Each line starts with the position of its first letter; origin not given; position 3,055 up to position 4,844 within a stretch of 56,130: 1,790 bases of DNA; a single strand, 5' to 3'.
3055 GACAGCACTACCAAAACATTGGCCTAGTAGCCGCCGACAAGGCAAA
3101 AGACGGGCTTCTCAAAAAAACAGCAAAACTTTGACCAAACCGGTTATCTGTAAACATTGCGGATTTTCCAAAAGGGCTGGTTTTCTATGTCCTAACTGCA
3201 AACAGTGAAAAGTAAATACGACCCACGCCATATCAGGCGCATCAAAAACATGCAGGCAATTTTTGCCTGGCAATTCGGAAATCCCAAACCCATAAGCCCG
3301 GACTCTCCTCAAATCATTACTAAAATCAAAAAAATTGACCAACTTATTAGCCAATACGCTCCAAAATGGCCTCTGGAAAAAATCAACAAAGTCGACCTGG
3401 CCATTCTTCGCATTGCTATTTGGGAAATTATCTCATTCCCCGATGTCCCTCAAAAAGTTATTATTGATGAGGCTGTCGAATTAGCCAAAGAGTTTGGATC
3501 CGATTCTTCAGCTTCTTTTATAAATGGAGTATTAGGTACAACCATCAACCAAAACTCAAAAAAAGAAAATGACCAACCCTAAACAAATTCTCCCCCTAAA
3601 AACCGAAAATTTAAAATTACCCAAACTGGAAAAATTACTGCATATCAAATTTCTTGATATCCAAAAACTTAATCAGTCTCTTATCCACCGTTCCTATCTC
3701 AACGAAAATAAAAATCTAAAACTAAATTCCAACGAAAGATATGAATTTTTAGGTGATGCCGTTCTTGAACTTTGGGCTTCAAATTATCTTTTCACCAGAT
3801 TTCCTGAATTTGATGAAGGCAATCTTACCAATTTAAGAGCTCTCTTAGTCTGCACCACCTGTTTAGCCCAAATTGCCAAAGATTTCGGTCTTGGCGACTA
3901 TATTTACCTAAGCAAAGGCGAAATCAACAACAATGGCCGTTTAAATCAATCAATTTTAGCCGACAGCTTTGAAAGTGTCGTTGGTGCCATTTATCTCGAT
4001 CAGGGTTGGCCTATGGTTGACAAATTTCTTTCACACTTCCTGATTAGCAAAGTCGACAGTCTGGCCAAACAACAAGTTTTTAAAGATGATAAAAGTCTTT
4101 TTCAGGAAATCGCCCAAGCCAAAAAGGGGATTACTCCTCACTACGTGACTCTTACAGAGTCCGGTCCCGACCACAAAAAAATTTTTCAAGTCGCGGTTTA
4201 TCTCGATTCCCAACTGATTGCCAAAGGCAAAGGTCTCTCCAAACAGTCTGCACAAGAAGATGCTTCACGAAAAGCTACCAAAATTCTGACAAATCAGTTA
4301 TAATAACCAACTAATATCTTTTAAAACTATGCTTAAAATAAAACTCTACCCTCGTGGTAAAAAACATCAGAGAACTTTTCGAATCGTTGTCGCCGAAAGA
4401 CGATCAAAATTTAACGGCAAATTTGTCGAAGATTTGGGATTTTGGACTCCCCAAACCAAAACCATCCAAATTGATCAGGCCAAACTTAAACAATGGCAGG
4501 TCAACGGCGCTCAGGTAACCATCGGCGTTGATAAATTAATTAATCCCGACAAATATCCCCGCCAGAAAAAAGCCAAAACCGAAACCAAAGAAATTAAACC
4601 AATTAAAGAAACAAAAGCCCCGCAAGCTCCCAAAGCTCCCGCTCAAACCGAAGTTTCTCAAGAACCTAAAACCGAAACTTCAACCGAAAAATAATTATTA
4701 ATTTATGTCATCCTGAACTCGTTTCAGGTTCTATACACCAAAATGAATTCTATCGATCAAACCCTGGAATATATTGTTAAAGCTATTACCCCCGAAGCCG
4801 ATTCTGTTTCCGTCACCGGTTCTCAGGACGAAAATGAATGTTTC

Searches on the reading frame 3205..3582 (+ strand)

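Call 78: search_protein_families(library=pfam, proteins=[window:3205-3582:+], max_evalue=0.0001)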
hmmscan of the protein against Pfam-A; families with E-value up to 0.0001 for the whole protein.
window:3205-3582:+ (125 aa): 1 family
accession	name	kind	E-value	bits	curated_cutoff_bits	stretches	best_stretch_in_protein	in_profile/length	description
PF01029.23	NusB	-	1.1e-27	97.5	23.1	1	37-112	55-130/133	NusB family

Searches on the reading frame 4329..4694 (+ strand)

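Call 78: search_protein_families(library=pfam, proteins=[window:4329-4694:+], max_evalue=0.0001)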
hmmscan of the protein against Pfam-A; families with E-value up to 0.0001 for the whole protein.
window:4329-4694:+ (121 aa): 1 family
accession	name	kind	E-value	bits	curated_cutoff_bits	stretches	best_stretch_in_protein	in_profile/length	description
PF00886.24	Ribosomal_S16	-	3.9e-16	59.2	27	1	10-64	3-62/62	Ribosomal protein S16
